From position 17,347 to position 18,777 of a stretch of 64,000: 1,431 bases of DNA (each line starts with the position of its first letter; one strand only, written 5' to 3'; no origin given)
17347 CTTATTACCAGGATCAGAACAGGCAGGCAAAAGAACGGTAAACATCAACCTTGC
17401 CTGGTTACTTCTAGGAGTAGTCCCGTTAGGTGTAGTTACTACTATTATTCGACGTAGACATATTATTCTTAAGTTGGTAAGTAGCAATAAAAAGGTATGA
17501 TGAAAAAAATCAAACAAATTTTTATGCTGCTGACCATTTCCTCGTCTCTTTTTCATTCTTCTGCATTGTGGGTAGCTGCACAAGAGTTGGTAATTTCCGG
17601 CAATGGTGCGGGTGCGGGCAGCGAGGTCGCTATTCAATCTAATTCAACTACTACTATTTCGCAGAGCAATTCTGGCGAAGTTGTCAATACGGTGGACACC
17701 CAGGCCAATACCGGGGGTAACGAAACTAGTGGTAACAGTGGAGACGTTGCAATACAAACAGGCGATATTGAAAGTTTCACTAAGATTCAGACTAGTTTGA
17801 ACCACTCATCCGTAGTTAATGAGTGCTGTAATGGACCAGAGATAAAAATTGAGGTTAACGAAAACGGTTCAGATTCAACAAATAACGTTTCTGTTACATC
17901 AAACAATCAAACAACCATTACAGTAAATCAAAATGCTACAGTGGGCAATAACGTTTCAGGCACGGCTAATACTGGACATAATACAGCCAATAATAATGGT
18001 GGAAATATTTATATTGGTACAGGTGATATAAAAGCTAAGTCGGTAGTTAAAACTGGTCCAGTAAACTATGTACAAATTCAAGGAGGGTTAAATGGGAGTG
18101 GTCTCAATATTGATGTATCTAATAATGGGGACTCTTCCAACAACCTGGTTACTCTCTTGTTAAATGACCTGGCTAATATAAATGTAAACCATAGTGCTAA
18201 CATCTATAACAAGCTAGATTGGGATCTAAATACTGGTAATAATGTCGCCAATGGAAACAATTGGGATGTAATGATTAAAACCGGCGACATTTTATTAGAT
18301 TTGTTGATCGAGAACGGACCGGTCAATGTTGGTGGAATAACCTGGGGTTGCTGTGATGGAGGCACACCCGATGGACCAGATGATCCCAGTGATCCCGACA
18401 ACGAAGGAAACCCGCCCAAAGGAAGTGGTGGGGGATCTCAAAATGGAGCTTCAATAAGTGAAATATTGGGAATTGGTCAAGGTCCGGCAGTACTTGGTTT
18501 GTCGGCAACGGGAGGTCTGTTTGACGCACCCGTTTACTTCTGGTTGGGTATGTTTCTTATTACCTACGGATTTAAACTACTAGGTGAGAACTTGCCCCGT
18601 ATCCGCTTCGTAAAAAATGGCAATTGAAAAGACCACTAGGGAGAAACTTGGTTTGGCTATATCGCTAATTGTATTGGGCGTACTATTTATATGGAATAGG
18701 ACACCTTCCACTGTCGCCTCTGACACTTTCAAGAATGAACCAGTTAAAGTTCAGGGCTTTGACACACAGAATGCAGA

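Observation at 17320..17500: Possible non-canonical sorting signals in place of LPXTG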

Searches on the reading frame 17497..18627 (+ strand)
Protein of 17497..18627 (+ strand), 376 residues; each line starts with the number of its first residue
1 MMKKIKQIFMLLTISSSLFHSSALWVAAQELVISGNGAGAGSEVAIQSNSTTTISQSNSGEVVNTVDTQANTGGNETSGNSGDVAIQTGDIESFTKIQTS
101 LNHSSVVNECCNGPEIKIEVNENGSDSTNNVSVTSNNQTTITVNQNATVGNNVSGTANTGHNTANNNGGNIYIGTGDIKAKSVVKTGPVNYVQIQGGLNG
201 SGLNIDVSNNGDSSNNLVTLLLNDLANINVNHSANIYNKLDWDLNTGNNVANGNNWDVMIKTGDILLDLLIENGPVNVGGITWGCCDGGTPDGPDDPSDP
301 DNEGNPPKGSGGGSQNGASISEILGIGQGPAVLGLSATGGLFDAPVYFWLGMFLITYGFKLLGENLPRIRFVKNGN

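Call 7: search_protein_families(library=pfam, proteins=[window:17497-18627:+], max_evalue=0.01)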
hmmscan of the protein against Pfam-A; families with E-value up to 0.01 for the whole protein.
window:17497-18627:+ (376 aa): 0 families

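Call 8: search_protein_families(library=ncbifam, proteins=[window:17497-18627:+], max_evalue=0.01)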
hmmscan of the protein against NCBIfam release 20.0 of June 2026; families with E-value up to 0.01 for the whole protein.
window:17497-18627:+ (376 aa): 0 families

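Call 15: find_homologous_proteins(query=window:17497-18624:+)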
Query window:17497-18624:+ (376 aa): 133 proteins with E <= 0.001 among 6982 candidates; the best 120 are listed.
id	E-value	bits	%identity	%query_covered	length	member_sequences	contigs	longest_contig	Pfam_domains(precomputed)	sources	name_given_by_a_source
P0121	1.7e-238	809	100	100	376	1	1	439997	-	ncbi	-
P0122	5.6e-104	367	51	97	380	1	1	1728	-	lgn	-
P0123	1.8e-92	329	47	99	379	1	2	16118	-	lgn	-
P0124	1.9e-91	325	49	93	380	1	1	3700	-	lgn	-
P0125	6.8e-91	323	49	98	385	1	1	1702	-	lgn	-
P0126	1.2e-89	319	48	92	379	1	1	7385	-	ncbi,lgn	-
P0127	1.4e-89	319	48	92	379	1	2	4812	-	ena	-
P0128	8.4e-89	317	46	99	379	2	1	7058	-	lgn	-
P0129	1.2e-77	280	40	97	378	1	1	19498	-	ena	-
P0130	6.4e-77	277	43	96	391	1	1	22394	-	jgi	jgi:hypothetical protein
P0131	2.0e-76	276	40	94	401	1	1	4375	-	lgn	-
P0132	9.1e-75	270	52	76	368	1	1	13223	-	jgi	jgi:hypothetical protein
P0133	1.7e-74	270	42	98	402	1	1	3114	-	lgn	-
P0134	8.4e-74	267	48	76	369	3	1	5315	-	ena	-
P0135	3.3e-73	265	39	98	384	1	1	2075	-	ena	-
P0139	4.7e-70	255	39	97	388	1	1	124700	-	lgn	-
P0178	1.7e-46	177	44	70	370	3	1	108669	-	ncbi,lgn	-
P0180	6.7e-46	175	37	69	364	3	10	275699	-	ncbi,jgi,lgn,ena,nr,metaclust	ncbi:MAG: Dentin sialophosphoprotein [Candidatus Daviesbacteria bacterium GW2011_GWA1_41_61]|nr:MAG:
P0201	6.9e-39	152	34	90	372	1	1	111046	-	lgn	-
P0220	2.8e-32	131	37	76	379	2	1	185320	-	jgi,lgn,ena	-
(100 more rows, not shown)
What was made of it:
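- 17497..18627 (+): Paralog 3 (376 aa): signal peptide, three beta repeats each closed by a Cys-Cys pair, Pro/Gly/Ser linker, and sorting signal. The inferred sortase substrate. 133 homologs (call 15).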

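Call 18: find_encoding_contigs(protein=P0139, flank=8000, max_places=1)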
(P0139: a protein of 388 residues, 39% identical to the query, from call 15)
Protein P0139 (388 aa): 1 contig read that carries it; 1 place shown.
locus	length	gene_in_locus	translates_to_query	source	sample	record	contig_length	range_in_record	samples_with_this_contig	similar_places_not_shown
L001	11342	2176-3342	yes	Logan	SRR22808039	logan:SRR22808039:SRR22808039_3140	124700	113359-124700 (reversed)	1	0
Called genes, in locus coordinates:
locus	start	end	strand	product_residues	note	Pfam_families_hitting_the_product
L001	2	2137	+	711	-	?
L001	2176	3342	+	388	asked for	-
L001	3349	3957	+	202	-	PF04203:Sortase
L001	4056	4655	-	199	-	-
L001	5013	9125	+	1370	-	PF07995:GSDH, PF00801:PKD, PF18911:PKD_4, PF07691:PA14, PF10528:GLEYA (faint), PF07691:PA14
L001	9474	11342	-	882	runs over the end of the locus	PF02366:PMT (weak), PF13231:PMT_2, PF01270:Glyco_hydro_8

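Call 19: find_encoding_contigs(protein=P0180, flank=8000, max_places=1)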
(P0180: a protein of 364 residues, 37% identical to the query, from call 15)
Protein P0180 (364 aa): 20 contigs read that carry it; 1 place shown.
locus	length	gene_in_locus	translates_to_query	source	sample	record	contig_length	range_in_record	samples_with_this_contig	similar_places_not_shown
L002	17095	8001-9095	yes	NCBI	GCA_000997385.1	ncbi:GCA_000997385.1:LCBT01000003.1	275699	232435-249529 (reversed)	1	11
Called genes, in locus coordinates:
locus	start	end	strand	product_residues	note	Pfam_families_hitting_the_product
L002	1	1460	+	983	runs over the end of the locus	PF13506:Glyco_transf_21 (weak), PF00535:Glycos_transf_2, PF13641:Glyco_tranf_2_3, PF13632:Glyco_trans_2_3, PF13229:Beta_helix, PF05048:NosD, PF13229:Beta_helix, PF05048:NosD, +1 more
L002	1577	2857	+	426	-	PF07602:DUF1565 (faint), PF13229:Beta_helix (weak)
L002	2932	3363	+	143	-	-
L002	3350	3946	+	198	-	-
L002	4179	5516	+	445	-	-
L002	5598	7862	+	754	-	-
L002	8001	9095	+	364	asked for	-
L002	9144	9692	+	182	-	PF04203:Sortase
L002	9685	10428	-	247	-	PF04402:SIMPL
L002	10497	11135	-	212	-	-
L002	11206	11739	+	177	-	-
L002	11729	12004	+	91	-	-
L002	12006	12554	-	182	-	PF07099:DUF1361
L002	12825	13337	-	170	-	PF00293:NUDIX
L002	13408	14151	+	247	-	PF18915:DUF5667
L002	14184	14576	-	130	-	PF00072:Response_reg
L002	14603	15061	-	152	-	PF00072:Response_reg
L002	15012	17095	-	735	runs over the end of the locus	PF02743:dCache_1, PF00672:HAMP, PF00989:PAS (weak), PF13426:PAS_9 (weak), PF00512:HisKA, PF02518:HATPase_c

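Call 20: find_encoding_contigs(protein=P0220, flank=8000, max_places=1)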
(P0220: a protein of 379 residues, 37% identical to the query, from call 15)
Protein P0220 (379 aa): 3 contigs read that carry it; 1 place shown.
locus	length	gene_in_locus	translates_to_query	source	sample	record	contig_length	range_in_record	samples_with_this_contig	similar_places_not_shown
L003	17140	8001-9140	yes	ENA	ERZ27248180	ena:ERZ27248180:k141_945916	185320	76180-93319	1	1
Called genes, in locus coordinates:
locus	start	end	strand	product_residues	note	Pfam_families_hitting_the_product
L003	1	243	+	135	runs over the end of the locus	PF02367:TsaE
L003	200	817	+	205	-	PF01300:Sua5_yciO_yrdC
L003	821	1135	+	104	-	PF00814:TsaD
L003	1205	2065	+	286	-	PF01073:3Beta_HSD, PF01370:Epimerase, PF02719:Polysacc_synt_2 (faint), PF13460:NAD_binding_10 (weak), PF16363:GDP_Man_Dehyd, PF04321:RmlD_sub_bind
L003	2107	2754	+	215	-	-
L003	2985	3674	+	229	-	PF11611:DUF4352 (weak)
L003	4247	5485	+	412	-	-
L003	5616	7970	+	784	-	-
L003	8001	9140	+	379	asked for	-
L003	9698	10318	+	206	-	PF12389:Peptidase_M73 (weak)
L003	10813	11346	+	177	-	-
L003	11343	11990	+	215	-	-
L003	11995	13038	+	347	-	PF00353:HemolysinCabind (weak)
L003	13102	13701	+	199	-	-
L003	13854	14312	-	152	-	-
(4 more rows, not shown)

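Call 21: find_encoding_contigs(protein=P0201, flank=8000, max_places=1)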
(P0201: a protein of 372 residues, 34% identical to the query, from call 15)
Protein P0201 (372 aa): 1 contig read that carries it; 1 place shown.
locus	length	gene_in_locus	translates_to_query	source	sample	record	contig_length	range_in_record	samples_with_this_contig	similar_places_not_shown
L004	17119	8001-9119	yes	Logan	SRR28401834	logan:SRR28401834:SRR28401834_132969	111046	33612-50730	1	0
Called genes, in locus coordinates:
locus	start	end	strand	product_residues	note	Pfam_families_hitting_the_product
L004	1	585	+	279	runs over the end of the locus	PF00932:LTD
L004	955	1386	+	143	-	PF02367:TsaE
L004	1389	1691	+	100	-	PF00814:TsaD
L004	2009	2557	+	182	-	-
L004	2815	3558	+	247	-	-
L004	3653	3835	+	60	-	PF10055:DUF2292 (weak)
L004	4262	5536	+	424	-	-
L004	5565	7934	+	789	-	-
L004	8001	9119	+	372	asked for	-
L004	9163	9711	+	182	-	PF04203:Sortase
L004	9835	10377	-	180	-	-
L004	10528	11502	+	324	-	PF00188:CAP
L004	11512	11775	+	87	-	-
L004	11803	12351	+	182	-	PF04308:RNaseH_like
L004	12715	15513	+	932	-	PF00535:Glycos_transf_2, PF13641:Glyco_tranf_2_3, PF13632:Glyco_trans_2_3, PF13439:Glyco_transf_4, PF20706:GT4-conflict, PF00534:Glycos_transf_1, PF13692:Glyco_trans_1_4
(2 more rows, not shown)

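Call 22: find_encoding_contigs(protein=P0178, flank=8000, max_places=1)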
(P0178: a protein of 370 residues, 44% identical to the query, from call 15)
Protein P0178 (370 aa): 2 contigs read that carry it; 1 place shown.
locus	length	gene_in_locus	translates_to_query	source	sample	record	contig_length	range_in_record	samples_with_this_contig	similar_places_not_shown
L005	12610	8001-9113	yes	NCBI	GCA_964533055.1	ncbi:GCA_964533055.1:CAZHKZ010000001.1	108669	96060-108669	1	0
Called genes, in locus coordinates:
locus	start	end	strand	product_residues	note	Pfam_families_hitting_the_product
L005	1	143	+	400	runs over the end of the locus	PF20706:GT4-conflict (faint), PF13439:Glyco_transf_4, PF13579:Glyco_trans_4_4, PF00534:Glycos_transf_1, PF13692:Glyco_trans_1_4, PF13524:Glyco_trans_1_2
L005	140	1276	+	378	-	PF12831:FAD_oxidored (faint), PF13450:NAD_binding_8, PF03275:GLF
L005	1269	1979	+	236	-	PF00535:Glycos_transf_2, PF10111:Glyco_tranf_2_2 (weak), PF13641:Glyco_tranf_2_3, PF13506:Glyco_transf_21, PF13632:Glyco_trans_2_3 (weak)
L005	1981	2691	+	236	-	PF00535:Glycos_transf_2, PF10111:Glyco_tranf_2_2, PF13506:Glyco_transf_21, PF13641:Glyco_tranf_2_3, PF13632:Glyco_trans_2_3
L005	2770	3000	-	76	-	-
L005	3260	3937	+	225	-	-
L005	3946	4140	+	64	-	PF10055:DUF2292 (weak)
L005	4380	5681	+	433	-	-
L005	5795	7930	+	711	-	-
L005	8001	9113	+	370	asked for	-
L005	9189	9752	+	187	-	PF04203:Sortase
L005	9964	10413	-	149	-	-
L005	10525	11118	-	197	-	-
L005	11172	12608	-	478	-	?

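Call 40: predict_structure(alignment_id=A3)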
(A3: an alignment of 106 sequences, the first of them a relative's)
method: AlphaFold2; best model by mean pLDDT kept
length: 376 residues; sequences in the alignment: 106
mean_pLDDT: 70.5   pTM: 0.51
mean pLDDT of the five models: 70.5, 69.1, 66.5, 61.8, 59.4
residues with pLDDT >= 90: 90; 70-90: 87; 50-70: 149; < 50: 50
segments of 3 or more residues with pLDDT < 50: 24-27, 304-306, 308-339
pLDDT, mean of each block of 10 residues (from residue 1): 63 74 51 63 55 62 82 90 91 82 63 57 63 63 76 92 95 94 87 65 62 58 60 80 95 94 95 79 58 55 47 40 37 44 71 93 79 58
secondary structure, 60 per line:
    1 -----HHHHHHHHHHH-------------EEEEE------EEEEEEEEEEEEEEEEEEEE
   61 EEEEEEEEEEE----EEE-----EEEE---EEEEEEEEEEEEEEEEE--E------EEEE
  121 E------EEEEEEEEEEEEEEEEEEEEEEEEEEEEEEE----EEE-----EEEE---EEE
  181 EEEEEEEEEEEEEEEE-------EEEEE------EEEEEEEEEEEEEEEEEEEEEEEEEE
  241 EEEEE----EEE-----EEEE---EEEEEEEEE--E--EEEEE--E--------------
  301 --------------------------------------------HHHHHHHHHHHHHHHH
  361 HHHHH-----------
elements in order: H6-16 E30-34 E41-71 E76-78 E84-87 E91-107 E117-121 E128-158 E163-165 E171-174 E178-196 E204-208 E215-245 E250-252 E258-261 E265-273 E279-283 H345-365
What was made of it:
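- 17497..18627 (+): AlphaFold2 model: three repeats, residues 304-339 disordered, helix 345-365 (call 40).
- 18349..18489 (+): Paralog 3 low-complexity linker (residues 285-331). pLDDT below 50 (call 40).
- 18532..18573 (+): Paralog 3 hydrophobic segment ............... Helix 345-365 in the model, pLDDT up to 93 (call 40).
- On Cell-wall sorting signal, applied to paralog 3: Helix 345-365 (call 40).
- The AlphaFold2 model of paralog 3 puts the motif at the end of a disordered linker just before a helix (call 40).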

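Call 45: search_solved_structures(query=L002:9144-9689:+, max_evalue=0.01)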
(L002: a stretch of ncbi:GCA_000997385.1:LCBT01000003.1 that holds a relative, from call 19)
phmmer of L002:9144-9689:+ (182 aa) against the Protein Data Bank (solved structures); distinct sequences matched with E-value up to 0.01: 21.
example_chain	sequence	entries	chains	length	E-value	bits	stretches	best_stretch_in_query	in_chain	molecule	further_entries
8gmx_A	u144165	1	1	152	5.9e-08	35.5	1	64-178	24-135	Class C sortase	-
4d7w_A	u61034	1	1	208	6.1e-08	35.5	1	31-178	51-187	SORTASE FAMILY PROTEIN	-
8t28_A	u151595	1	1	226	8.5e-08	35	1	59-178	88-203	Class C sortase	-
2kw8_A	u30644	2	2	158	2.4e-07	33.6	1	70-177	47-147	LPXTG-site transpeptidase family protein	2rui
7d6p_A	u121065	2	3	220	2.9e-07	33.3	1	46-180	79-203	Sortase family protein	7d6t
6ixz_A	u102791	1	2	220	2.9e-07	33.3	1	46-180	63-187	Sortase family protein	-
2xwg_A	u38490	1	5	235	6.4e-07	32.2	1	67-179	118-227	SORTASE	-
4g1j_A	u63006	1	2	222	2e-06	30.5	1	47-177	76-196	Sortase family protein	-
3rbi_A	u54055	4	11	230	2.2e-06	30.4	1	47-177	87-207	Sortase family protein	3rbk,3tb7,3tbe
5k9a_A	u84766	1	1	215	2.4e-06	30.3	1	47-179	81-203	Putative fimbrial associated sortase-like protein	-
6bwe_A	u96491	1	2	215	2.4e-06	30.3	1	47-179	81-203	Putative fimbrial associated sortase-like protein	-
2w1k_A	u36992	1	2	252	3.7e-06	29.7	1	46-178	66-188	PUTATIVE SORTASE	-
24rr_A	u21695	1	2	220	9.6e-06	28.3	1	46-177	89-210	Ebp pilus assembly class C sortase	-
8gr6_A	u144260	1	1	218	3.2e-05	26.6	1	45-177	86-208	Sortase-like protein, putative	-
3rbj_A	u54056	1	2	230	4.3e-05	26.2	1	47-177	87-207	Sortase family protein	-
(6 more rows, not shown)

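Call 46: fold_search(model_id=the predicted structure, library=pdb)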
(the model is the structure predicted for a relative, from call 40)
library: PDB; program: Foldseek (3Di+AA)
matches with E <= 10: 31; with E <= 0.001: 0
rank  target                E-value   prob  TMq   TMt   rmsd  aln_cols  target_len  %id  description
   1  9u4u_A                2.8e-02  0.23  0.08  0.18  32.9       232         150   11  Structure of the functional amyloid FapC from Pseudomonas sp.UK4 (released 2025-08-06)
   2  6n2b_A                1.2e+00  0.01  0.04  0.04  42.7       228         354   10  The Crystal Structure of Caldicellulosiruptor kristjanssonii Tapirin C-terminal domain (released 2018-12-19)
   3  8enq_A                1.4e+00  0.02  0.05  0.15  41.8       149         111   11  E. coli CsgA fibril (218-pixel box size) (released 2023-10-04)
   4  9nqd_0                1.5e+00  0.01  0.08  0.12  36.8       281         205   12  Structure of Pseudomonas FapC Biofilm-Forming Functional Amyloid (released 2025-06-25)
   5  8c50_A                1.9e+00  0.01  0.06  0.06  42.1       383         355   10  Pontibacter korlensis curli subunit CsgA (released 2023-06-28)
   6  9p6c_A                2.8e+00  0.01  0.03  0.07  39.6       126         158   13  RTX domain block V of adenylate cyclase toxin with mutations D1533N, A1542N, D1560N, S1569N, D1587N, H1598N, H1608N (released 2025-12-24)
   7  6n2c_B                3.6e+00  0.00  0.05  0.05  37.9       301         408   12  The Crystal Structure of Caldicellulosiruptor hydrothermalis Tapirin C-terminal domain (released 2018-12-19)
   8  3p4g_B                3.6e+00  0.00  0.05  0.05  43.0       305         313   11  X-ray crystal structure of a hyperactive, Ca2+-dependent, beta-helical antifreeze protein from an Antarctic bacterium (released 2011-04-27)
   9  6bg8_A                3.8e+00  0.01  0.05  0.07  37.6       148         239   14  Shewanella frigidimarina ice-binding protein_1 DUF3494 Domain (released 2018-03-07)
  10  5awf_B                4.0e+00  0.02  0.10  0.09  38.6       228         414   14  Crystal structure of SufB-SufC-SufD complex from Escherichia coli (released 2015-11-11)
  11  4ihg_D                4.6e+00  0.00  0.05  0.05  40.6       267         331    8  Chasing Acyl Carrier Protein Through a Catalytic Cycle of Lipid A Production (released 2013-11-13)
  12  4yzq_B                4.8e+00  0.00  0.04  0.07  39.3       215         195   10  C. bescii Family 3 pectate lyase double mutant K108A/Q111N in complex with trigalacturonic acid (released 2015-12-23)
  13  3ak5_D                5.0e+00  0.00  0.04  0.02  44.5       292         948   11  Hemoglobin protease (Hbp) passenger missing domain-2 (released 2010-10-06)
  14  5awg_F                5.5e+00  0.01  0.06  0.06  40.9       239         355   10  Crystal structure of Hg-bound SufB-SufC-SufD complex from Escherichia coli (released 2015-11-11)
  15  7d6c_4                6.3e+00  0.00  0.04  0.10  39.2       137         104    9  Crystal structure of CcmM N-terminal domain in complex with CcmN (released 2021-08-04)
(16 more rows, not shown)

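Call 50: search_protein_families(library=ncbifam, proteins=[L002:9144-9689:+], max_evalue=0.001)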
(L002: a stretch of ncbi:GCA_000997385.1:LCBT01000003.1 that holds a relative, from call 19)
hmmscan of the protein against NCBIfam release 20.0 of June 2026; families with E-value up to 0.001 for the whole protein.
L002:9144-9689:+ (182 aa): 6 families
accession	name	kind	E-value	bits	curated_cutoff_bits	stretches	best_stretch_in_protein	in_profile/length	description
NF033745.1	class_C_sortase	subfamily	2.7e-18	66.5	160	1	46-179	95-218/220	class C sortase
TIGR01076.1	sortase_fam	subfamily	1.2e-17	64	39.35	1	46-178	2-124/136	sortase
NF033746.1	class_D_sortase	subfamily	3.8e-14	52.6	165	1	46-181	12-133/135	class D sortase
NF058671.1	sortase_SrtD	exception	7.8e-13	48.5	140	1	47-180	67-186/187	class D sortase, LPxTATN-specific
NF033747.1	class_E_sortase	subfamily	6e-06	26.2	160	1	64-180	86-204/211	class E sortase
TIGR03784.1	marine_sortase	equivalog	3.7e-05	23.4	158.25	1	110-169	100-160/174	class GN sortase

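Call 70: search_protein_families(library=pfam, proteins=[window:17497-18624:+], max_evalue=10)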
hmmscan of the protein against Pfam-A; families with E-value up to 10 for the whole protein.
window:17497-18624:+ (376 aa): 1 family
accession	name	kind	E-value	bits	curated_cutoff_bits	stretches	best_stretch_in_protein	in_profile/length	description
PF12805.13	FUSC-like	-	0.33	10.4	22.1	1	338-365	16-43/284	FUSC-like inner membrane protein yccS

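Call 78: find_encoding_contigs(protein=P0121, flank=1000, max_places=2)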
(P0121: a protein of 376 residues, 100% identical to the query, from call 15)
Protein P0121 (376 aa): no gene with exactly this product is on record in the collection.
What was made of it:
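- Tried and rejected: Looking up the source contig through paralog 3 failed because the product is not on record (call 78).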
